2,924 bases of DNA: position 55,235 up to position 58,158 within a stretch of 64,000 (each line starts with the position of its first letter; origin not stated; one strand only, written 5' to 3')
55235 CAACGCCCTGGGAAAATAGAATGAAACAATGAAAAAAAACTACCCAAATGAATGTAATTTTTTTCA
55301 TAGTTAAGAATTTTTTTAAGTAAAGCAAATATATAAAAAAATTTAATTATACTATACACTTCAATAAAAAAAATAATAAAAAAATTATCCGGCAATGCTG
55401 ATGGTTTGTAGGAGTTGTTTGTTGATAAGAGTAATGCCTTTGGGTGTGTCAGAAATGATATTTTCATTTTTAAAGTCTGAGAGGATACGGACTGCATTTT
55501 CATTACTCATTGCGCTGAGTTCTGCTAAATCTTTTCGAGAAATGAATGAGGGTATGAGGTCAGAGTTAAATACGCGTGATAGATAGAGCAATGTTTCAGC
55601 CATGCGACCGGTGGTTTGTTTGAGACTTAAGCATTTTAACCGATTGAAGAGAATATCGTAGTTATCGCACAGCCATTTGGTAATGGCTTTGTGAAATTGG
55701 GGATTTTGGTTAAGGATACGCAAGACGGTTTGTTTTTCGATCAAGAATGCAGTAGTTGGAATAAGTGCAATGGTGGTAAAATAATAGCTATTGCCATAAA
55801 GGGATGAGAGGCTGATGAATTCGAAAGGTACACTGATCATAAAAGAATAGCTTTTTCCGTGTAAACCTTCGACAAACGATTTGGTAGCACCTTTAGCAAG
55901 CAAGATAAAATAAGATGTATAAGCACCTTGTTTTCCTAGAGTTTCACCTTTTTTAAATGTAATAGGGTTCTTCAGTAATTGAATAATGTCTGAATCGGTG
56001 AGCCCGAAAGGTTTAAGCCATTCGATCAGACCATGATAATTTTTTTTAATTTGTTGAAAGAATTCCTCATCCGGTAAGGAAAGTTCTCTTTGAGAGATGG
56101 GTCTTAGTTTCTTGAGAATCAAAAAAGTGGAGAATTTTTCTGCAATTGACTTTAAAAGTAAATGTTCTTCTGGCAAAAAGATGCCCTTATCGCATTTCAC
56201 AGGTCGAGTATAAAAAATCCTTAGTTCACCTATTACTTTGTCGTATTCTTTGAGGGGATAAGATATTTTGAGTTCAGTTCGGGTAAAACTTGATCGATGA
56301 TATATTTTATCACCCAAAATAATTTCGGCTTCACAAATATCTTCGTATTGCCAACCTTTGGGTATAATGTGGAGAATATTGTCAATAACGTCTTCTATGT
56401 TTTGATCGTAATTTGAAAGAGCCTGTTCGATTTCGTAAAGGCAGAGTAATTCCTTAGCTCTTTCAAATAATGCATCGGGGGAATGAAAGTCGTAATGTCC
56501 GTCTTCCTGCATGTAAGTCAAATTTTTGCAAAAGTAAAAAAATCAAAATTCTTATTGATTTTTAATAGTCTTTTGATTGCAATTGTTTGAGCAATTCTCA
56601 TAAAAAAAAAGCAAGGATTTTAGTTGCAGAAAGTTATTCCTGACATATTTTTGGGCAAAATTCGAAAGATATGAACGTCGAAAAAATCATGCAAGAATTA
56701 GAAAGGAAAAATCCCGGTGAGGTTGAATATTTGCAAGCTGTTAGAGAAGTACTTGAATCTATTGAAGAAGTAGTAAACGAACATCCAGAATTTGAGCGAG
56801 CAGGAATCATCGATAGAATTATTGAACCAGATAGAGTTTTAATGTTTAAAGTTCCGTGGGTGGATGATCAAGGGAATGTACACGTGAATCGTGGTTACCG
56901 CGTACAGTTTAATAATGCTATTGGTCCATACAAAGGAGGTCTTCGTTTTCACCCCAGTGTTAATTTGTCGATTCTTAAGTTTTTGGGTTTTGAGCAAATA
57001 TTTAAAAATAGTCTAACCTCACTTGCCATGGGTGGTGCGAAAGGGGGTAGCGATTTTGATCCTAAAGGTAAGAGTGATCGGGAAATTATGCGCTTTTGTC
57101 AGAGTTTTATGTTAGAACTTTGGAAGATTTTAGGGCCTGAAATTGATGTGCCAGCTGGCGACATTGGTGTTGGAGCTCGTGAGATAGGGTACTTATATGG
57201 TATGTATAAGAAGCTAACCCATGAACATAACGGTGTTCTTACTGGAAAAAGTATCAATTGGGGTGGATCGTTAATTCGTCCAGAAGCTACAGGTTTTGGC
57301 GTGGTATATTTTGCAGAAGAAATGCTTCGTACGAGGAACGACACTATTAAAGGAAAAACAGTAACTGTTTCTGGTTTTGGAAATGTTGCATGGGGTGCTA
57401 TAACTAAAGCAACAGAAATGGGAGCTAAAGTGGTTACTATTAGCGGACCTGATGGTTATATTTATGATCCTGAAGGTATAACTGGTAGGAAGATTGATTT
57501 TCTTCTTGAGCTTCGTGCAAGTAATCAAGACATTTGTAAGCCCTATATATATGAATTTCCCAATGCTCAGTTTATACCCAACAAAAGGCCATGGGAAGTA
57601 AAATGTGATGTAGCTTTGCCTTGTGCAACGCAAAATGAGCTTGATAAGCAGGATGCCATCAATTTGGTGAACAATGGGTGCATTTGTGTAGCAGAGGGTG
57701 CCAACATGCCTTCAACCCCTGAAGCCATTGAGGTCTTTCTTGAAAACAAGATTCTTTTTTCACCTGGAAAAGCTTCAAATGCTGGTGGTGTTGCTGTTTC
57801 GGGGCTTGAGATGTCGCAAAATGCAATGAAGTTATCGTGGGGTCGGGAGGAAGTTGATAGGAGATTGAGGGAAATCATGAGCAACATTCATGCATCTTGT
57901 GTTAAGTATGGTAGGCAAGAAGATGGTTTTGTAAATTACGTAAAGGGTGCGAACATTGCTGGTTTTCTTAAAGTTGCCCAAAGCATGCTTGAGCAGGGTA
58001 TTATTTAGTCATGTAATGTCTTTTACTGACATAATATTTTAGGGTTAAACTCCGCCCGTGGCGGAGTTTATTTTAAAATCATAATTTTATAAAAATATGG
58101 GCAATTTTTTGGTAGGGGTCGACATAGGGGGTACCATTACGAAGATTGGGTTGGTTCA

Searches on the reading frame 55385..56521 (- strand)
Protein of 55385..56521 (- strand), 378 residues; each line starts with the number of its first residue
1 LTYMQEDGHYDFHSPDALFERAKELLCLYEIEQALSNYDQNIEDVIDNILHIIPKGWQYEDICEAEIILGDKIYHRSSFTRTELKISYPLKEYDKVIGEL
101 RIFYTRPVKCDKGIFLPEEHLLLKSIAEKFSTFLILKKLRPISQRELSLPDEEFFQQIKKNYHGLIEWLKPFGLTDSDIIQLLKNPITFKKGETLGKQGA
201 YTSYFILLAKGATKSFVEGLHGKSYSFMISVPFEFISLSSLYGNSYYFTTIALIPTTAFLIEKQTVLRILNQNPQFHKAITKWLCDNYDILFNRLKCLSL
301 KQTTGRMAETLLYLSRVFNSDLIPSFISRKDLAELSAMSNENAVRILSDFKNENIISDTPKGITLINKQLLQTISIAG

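Call 27: search_protein_families(library=pfam, proteins=[window:55385-56521:-], max_evalue=0.001)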
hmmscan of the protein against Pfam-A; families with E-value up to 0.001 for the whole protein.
window:55385-56521:- (378 aa): 2 families
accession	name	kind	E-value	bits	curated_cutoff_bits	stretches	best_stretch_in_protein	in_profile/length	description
PF13545.12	HTH_Crp_2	-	7.5e-10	39.1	27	1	305-373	1-69/70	Crp-like helix-turn-helix domain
PF00027.35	cNMP_binding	-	2.9e-06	27.6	27.5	1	188-273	3-89/89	Cyclic nucleotide-binding domain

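Call 71: search_protein_families(library=pfam, proteins=[window:55385-56521:-], max_evalue=0.001)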
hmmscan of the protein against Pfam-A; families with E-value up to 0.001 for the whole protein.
window:55385-56521:- (378 aa): 2 families
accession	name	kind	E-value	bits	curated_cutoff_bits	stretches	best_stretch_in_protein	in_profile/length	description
PF13545.12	HTH_Crp_2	-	7.5e-10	39.1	27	1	305-373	1-69/70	Crp-like helix-turn-helix domain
PF00027.35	cNMP_binding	-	2.9e-06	27.6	27.5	1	188-273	3-89/89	Cyclic nucleotide-binding domain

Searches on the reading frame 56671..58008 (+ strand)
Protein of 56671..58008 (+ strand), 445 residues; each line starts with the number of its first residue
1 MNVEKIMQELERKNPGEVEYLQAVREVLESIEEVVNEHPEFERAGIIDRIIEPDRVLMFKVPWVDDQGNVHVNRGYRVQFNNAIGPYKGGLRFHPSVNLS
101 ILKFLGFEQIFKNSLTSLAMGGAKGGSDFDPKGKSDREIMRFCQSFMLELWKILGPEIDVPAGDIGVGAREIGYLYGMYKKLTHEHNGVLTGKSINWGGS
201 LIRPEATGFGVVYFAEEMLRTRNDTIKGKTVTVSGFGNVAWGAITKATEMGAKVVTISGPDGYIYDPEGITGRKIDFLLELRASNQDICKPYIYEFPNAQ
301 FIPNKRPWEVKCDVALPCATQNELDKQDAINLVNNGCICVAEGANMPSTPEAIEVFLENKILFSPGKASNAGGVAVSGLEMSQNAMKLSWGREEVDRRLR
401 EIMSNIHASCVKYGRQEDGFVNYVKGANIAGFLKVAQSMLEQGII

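Call 27: search_protein_families(library=pfam, proteins=[window:56671-58008:+], max_evalue=0.001)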
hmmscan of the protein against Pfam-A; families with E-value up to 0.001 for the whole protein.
window:56671-58008:+ (445 aa): 2 families
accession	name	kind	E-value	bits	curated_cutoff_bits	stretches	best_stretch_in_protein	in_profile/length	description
PF00208.27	ELFV_dehydrog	-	4.3e-89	298.8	23.4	1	198-443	1-241/241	Glutamate/Leucine/Phenylalanine/Valine dehydrogenase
PF02812.23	ELFV_dehydrog_N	-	3.5e-51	172.7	25.3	1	53-181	1-129/129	Glu/Leu/Phe/Val dehydrogenase, dimerisation domain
